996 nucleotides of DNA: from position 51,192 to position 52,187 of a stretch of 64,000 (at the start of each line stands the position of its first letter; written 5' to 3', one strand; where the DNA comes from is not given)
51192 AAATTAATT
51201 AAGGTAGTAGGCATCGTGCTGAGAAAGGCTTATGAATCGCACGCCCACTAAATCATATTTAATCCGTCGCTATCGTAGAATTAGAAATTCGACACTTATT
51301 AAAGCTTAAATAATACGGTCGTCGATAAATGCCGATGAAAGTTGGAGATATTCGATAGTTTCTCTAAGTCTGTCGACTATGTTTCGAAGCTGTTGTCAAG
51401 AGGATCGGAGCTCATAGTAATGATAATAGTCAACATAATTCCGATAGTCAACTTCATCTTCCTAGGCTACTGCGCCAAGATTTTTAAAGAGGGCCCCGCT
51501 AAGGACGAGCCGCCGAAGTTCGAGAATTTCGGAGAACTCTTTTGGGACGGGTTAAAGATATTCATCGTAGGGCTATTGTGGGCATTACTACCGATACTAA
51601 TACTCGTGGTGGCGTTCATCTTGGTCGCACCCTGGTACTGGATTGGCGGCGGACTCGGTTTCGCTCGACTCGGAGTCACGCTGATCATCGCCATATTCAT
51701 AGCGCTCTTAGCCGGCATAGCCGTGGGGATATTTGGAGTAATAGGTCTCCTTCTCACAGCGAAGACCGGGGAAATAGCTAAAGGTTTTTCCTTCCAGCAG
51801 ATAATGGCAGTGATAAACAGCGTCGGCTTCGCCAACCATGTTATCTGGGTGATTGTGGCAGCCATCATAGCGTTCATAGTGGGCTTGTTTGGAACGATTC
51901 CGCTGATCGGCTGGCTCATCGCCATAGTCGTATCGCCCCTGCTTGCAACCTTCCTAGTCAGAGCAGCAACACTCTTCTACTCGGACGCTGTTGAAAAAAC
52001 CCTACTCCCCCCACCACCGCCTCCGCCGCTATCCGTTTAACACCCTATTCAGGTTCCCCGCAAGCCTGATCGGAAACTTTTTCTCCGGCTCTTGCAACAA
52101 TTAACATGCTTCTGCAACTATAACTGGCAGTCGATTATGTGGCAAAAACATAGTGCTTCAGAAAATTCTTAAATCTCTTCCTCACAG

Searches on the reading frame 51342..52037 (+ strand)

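Call 86: search_protein_families(library=pfam, proteins=[window:51342-52037:+], max_evalue=0.001)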
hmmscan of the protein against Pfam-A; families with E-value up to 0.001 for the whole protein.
window:51342-52037:+ (232 aa): 1 family
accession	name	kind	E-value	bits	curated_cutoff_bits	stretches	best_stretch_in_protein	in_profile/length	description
PF13197.11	DUF4013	-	5.6e-25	88.5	26.9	1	28-186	3-165/168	Protein of unknown function (DUF4013)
